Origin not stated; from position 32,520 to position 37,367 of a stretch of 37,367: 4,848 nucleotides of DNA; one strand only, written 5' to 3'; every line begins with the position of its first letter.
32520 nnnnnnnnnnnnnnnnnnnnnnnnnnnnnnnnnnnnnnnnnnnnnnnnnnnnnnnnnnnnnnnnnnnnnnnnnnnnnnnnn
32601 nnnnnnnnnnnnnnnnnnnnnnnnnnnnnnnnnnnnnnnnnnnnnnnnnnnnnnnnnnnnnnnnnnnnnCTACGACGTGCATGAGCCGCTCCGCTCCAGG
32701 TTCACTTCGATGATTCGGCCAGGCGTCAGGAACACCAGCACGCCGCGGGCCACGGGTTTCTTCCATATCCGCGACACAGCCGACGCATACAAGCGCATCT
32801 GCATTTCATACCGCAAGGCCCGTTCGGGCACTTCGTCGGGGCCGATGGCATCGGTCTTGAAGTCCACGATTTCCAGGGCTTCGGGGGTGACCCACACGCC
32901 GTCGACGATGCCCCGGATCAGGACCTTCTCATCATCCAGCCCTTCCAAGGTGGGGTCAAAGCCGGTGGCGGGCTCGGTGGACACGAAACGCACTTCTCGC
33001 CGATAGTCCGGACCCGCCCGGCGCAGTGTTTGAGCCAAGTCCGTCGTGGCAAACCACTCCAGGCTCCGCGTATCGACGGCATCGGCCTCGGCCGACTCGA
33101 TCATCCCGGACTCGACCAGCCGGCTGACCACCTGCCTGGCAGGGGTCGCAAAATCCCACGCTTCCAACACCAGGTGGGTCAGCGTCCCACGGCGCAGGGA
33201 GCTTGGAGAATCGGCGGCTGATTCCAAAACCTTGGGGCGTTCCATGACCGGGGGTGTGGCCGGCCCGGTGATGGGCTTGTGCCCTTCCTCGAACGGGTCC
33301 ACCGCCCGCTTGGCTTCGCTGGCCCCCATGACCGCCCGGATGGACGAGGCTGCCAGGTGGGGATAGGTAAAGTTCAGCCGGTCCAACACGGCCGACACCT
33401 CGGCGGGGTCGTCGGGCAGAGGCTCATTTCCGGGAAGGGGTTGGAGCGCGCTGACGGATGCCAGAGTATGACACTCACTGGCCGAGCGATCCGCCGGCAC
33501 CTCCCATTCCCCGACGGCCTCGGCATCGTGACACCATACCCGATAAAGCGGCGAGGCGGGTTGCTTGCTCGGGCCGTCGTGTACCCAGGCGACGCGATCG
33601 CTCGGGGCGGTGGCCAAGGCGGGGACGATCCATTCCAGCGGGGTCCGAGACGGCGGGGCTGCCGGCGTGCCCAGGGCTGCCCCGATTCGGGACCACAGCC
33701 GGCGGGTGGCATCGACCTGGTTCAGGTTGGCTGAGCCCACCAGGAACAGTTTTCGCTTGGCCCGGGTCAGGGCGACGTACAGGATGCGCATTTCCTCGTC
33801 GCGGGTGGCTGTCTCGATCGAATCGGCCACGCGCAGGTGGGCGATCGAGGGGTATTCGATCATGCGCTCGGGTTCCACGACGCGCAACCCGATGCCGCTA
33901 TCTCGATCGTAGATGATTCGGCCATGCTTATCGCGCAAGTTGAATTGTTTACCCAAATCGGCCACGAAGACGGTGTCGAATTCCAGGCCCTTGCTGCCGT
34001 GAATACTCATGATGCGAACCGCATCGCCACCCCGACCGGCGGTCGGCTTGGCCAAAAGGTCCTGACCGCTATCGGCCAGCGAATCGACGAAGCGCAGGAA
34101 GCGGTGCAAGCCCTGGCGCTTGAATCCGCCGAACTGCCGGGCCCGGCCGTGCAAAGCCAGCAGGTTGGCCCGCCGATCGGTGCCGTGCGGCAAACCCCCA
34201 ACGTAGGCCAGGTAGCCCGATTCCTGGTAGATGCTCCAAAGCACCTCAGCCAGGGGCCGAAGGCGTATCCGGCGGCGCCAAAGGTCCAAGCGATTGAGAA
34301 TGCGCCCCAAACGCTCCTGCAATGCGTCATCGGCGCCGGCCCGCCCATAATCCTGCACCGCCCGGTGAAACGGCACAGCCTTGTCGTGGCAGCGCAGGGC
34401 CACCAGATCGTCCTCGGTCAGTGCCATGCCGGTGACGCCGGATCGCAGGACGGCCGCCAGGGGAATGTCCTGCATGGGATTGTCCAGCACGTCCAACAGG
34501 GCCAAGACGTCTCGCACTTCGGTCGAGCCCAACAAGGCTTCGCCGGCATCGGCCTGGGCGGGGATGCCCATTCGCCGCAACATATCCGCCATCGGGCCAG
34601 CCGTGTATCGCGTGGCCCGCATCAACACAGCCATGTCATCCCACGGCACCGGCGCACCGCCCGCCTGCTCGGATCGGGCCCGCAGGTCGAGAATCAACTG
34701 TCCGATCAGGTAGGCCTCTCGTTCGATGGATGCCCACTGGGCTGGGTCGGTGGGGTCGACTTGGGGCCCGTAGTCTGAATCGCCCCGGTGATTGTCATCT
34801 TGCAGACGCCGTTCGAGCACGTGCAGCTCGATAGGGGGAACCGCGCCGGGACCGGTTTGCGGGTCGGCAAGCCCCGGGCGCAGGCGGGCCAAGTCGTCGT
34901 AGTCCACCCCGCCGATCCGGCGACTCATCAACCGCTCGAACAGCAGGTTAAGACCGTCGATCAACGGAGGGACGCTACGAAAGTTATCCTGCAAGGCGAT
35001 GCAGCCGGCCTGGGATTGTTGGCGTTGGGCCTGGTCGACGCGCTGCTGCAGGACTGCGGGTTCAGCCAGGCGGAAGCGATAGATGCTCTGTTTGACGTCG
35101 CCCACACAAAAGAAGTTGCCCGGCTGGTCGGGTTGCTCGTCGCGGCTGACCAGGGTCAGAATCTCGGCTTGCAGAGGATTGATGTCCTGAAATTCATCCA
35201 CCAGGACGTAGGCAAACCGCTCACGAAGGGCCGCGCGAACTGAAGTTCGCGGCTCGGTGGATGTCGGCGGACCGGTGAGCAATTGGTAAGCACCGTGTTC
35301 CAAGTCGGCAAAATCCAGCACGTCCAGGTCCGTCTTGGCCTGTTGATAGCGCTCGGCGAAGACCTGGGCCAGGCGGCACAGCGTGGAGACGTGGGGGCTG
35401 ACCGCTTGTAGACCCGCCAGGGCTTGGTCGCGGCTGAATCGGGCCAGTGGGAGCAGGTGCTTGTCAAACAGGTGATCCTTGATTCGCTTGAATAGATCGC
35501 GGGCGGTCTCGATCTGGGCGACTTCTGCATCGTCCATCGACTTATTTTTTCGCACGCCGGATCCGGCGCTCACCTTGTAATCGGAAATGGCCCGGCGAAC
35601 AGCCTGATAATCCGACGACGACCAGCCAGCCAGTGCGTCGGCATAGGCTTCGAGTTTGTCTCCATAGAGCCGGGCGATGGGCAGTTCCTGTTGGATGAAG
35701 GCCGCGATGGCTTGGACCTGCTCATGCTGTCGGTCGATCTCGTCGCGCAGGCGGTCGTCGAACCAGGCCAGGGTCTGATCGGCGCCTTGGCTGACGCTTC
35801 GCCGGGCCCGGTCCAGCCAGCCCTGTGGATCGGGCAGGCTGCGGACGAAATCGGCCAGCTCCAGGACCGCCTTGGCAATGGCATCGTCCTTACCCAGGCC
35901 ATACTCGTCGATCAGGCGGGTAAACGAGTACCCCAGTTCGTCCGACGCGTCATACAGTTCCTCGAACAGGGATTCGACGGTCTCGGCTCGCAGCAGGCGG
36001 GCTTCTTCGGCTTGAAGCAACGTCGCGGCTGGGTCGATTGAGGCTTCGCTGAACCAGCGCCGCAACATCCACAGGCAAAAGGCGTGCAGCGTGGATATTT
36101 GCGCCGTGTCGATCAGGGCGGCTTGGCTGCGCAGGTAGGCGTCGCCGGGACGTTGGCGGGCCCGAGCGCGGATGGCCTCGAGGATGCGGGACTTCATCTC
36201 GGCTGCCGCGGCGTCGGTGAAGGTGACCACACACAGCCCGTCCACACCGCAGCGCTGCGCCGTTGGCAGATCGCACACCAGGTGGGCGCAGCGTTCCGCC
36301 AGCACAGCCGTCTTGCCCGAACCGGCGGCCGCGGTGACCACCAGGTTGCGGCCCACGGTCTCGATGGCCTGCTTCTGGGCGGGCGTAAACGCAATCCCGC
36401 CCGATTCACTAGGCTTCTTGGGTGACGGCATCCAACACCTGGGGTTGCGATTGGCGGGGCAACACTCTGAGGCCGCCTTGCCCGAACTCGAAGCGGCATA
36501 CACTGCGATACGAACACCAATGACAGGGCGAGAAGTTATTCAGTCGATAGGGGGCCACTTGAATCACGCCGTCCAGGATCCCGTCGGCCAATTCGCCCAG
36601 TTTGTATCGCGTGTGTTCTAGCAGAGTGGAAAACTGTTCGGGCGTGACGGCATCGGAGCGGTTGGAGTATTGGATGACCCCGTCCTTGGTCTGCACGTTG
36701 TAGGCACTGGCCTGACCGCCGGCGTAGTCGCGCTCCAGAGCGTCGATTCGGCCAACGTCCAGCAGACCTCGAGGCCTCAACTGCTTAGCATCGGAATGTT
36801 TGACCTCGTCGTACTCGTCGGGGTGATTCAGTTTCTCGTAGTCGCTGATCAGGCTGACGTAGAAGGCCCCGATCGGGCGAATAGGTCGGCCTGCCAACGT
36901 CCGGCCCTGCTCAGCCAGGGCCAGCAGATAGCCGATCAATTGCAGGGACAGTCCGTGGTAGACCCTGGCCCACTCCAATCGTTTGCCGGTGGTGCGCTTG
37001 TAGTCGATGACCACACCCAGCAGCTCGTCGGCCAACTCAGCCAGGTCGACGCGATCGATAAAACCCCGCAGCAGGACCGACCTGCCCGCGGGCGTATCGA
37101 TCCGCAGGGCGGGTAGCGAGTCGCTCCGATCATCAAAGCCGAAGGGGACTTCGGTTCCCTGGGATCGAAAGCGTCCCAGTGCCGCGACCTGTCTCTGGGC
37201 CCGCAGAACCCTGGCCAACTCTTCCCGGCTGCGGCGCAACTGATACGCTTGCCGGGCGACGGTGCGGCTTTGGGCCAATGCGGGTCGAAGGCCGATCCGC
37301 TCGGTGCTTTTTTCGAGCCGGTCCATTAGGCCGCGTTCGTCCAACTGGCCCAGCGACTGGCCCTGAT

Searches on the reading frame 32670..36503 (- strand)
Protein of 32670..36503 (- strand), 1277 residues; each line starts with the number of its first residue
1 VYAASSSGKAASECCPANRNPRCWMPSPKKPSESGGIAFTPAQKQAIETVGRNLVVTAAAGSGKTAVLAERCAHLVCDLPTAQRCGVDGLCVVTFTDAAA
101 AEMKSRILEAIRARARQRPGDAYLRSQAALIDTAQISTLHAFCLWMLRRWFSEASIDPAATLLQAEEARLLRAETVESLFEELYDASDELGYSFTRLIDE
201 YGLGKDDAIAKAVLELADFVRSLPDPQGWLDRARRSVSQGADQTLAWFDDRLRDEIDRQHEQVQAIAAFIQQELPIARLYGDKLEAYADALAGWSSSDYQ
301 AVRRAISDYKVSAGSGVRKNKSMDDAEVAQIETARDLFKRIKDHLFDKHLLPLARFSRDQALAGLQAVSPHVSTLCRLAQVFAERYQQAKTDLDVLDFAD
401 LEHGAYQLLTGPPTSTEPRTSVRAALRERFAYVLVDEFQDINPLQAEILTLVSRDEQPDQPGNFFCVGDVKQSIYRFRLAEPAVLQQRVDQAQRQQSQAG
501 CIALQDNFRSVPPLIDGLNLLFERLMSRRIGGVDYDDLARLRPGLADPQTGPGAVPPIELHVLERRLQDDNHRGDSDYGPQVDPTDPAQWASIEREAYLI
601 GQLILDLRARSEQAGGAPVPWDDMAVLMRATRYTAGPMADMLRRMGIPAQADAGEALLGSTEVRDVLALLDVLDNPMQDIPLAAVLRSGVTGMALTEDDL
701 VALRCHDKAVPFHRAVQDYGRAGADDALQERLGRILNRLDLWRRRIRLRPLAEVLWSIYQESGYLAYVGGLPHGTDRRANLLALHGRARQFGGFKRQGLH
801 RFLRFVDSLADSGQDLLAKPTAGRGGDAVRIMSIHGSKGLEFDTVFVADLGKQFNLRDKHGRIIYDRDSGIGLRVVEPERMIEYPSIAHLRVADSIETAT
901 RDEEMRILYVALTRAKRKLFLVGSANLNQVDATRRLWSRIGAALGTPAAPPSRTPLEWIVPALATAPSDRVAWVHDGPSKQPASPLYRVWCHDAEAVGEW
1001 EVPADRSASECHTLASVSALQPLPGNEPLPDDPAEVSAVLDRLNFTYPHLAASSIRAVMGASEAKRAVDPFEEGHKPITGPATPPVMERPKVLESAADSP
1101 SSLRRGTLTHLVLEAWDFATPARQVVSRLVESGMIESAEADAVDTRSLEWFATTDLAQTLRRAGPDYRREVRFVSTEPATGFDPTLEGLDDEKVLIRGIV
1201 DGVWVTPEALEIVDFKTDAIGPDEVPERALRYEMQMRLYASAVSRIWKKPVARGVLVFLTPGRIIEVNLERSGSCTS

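Call 43: search_protein_families(library=pfam, proteins=[window:32670-36503:-], max_evalue=0.001)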
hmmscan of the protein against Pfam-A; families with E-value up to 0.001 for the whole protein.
window:32670-36503:- (1277 aa): 5 families
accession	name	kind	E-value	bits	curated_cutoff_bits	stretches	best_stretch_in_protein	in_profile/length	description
PF00580.27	UvrD-helicase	-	3.8e-53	181.4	23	1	40-488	2-266/271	UvrD/REP helicase N-terminal domain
PF13361.12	UvrD_C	-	1.1e-22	81.3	25.6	2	827-922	285-346/350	UvrD-like helicase C-terminal domain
PF13245.12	AAA_19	-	5.1e-15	56.3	25.1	2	43-154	1-72/134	AAA domain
PF13538.12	UvrD_C_2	-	2.8e-11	43.5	27.4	1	894-922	22-52/52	UvrD-like helicase C-terminal domain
PF12705.13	PDDEXK_1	-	1.3e-09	38.8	22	1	1101-1259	33-189/247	PD-(D/E)XK nuclease superfamily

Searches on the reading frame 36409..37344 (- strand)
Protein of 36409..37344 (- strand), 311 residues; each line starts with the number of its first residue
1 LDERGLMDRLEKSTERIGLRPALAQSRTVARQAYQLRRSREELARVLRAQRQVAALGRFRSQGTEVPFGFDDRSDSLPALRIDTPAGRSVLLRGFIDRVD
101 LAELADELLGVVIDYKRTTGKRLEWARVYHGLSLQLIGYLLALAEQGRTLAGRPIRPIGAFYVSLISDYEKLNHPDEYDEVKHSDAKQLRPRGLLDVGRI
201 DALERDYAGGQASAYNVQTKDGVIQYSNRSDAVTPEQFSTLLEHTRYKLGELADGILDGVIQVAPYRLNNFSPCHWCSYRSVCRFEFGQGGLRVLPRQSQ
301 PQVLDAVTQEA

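Call 43: search_protein_families(library=pfam, proteins=[window:36409-37344:-], max_evalue=0.001)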
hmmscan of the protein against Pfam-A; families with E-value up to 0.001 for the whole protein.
window:36409-37344:- (311 aa): 1 family
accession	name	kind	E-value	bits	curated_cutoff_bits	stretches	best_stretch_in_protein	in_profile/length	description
PF12705.13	PDDEXK_1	-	1.1e-22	81.6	22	1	22-284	80-247/247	PD-(D/E)XK nuclease superfamily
